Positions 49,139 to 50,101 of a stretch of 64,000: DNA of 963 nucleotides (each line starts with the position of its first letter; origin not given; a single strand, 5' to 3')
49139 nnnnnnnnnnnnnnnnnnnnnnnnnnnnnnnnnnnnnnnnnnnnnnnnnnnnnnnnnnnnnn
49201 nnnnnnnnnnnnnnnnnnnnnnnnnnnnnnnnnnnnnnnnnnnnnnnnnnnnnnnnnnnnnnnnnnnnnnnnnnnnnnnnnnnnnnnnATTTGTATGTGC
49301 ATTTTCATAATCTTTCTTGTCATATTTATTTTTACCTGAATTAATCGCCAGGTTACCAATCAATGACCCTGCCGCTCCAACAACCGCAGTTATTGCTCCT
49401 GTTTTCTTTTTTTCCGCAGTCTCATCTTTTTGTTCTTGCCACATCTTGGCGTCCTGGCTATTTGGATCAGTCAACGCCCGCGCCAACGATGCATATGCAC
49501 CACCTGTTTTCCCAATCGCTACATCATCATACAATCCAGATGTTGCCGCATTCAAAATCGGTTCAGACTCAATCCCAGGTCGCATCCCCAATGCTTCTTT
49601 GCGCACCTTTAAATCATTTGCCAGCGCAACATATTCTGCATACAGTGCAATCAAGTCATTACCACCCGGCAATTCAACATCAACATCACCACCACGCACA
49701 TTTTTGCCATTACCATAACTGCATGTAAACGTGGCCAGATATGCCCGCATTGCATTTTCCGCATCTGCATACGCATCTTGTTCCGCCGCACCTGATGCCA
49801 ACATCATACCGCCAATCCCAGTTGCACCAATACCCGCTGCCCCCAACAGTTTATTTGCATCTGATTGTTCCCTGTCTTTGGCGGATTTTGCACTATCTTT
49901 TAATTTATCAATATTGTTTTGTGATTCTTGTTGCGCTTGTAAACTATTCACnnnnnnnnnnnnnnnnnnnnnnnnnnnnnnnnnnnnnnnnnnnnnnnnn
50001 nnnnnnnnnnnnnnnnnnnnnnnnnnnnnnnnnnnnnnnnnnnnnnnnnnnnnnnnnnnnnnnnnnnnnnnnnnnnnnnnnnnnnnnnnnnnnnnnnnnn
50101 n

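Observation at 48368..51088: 900-aa modular secreted protein: Cys-rich domain, acidic T/D/V-rich spacer, glycine-zipper segments, Cys-containing C-domain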

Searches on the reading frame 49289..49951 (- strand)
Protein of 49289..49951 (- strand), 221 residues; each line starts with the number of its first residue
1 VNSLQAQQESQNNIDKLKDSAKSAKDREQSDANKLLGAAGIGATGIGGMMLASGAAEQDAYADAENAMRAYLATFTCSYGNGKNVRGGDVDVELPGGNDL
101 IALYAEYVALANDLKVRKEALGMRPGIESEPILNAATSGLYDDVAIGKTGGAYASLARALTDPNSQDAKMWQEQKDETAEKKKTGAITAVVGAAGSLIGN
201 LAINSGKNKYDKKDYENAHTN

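Call 43: search_protein_representatives(alignment_id=A2)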
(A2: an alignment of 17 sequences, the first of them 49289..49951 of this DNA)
Query: 17 sequences, 206 profile positions. Proteins with E-value up to 0.001 (for the whole library): 865; up to 1e-10: 815; up to 1e-30: 717. The best 150 are listed.
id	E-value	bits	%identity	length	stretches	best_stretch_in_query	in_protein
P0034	1.0e-102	358.3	-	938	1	2-205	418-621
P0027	3.5e-101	353.3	-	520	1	2-206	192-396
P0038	3.7e-101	353.2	-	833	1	2-206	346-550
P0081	8.2e-101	352.1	-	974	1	2-206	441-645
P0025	8.3e-101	352.1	-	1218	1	2-206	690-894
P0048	9.3e-101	351.9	-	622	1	2-206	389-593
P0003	1.2e-100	351.5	-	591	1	2-205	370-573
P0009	1.7e-100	351.1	-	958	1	2-206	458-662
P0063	1.4e-99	348.1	-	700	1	2-206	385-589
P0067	1.0e-98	345.2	-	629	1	2-204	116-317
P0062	1.2e-98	345.0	-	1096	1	2-205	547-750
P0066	2.6e-98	343.9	-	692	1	3-205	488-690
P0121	1.3e-97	341.6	-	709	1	2-204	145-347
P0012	1.5e-97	341.4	-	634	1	4-202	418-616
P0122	1.9e-97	341.1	-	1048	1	2-206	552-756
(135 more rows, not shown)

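Call 48: search_protein_families(library=pfam, alignment_id=A4, max_evalue=0.001)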
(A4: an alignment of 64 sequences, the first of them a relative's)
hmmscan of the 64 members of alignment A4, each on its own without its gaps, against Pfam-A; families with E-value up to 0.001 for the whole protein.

A. member 1, P0121 (709 aa): 1 family
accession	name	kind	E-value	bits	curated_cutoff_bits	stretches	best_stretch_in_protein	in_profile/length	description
PF00691.25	OmpA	-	8.1e-08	33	27.2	1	556-655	1-83/98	OmpA family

B. families by the number of members that match (of 64 scanned): 20 families
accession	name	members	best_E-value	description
PF00691.25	OmpA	36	9.6e-19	OmpA family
PF13715.12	CarbopepD_reg_2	28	1.3e-18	CarboxypepD_reg-like domain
PF13620.12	CarboxypepD_reg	22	5.9e-21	Carboxypeptidase regulatory-like domain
PF21671.2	CPL1-like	9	4.2e-08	Protein CPL1-like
PF00089.32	Trypsin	5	1e-14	Trypsin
PF13365.12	Trypsin_2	5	6.8e-09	Trypsin-like peptidase domain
PF20598.4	DUF6795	2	5.9e-07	Domain of unknown function (DUF6795)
PF15976.11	CooC_C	2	9.6e-05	CS1-pili formation C-terminal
PF12796.13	Ank_2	1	2.6e-12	Ankyrin repeats (3 copies)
PF13637.12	Ank_4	1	1.6e-11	Ankyrin repeats (many copies)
PF00023.36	Ank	1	3.8e-10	Ankyrin repeat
PF13857.12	Ank_5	1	1e-08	Ankyrin repeats (many copies)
PF13606.12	Ank_3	1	2.4e-06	Ankyrin repeat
PF02369.22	Big_1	1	2.1e-05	Bacterial Ig-like domain (group 1)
PF16371.11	MetallophosN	1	0.00011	N terminal of Calcineurin-like phosphoesterase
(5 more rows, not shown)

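Call 57: predict_structure(alignment_id=A5)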
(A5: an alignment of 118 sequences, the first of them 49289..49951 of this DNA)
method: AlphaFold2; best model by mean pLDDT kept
length: 221 residues; sequences in the alignment: 118
mean_pLDDT: 56.9   pTM: 0.30
mean pLDDT of the five models: 56.9, 55.4, 51.5, 49.5, 48.3
residues with pLDDT >= 90: 1; 70-90: 61; 50-70: 75; < 50: 84
segments of 3 or more residues with pLDDT < 50: 33-64, 132-145, 186-217
pLDDT, mean of each block of 10 residues (from residue 1): 60 71 62 46 34 38 50 63 73 65 71 76 67 44 45 68 83 75 53 32 33 45 42
secondary structure, 60 per line:
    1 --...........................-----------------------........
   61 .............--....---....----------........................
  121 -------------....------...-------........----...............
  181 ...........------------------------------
elements in order: H3-29 H53-73 E76-79 E83-86 H97-120 H134-137 H154-161 H166-191

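Call 60: fold_search(model_id=the predicted structure, library=pdb)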
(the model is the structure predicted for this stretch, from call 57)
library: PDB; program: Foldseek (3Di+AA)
matches with E <= 10: 8; with E <= 0.001: 0
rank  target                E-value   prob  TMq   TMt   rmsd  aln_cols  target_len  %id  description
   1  1nst                  4.5e+00  0.11  0.17  0.13  10.8        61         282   15  THE SULFOTRANSFERASE DOMAIN OF HUMAN HAPARIN SULFATE N-DEACETYLASE/N-SULFOTRANSFERASE (released 1999-09-16)
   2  6lgn_k                4.8e+00  0.02  0.10  0.08  15.5       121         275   12  The atomic structure of varicella zoster virus C-capsid (released 2020-07-29)
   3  8i9z_LR               5.5e+00  0.06  0.15  0.21  25.2       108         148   10  Cryo-EM structure of a Chaetomium thermophilum pre-60S ribosomal subunit - State Spb4 (released 2023-05-17)
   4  6lgl_k                6.7e+00  0.01  0.09  0.07  16.6       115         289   13  The atomic structure of varicella-zoster virus A-capsid (released 2020-07-29)
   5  9k7v_S                7.6e+00  0.02  0.11  0.11  15.8       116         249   21  Structural insights into photosystem II supercomplex of a a siphonous green algae Bryopsis corticulans from intertidal (released 2026-02-25)
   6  4qjr_A                8.6e+00  0.01  0.10  0.09  17.1       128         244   15  Crystal structure of human nuclear receptor sf-1 (nr5a1) bound to its hormone pip3 at 2.4 a resolution (released 2014-07-30)
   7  9hm0_4                9.2e+00  0.03  0.14  0.11   9.7        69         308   17  Translational activator Aep3 in complex with mRNA and the yeast mitochondrial ribosome (released 2025-12-17)
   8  1zdt_A                9.8e+00  0.02  0.13  0.13  17.6       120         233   15  The Crystal Structure of Human Steroidogenic Factor-1 (released 2005-05-24)
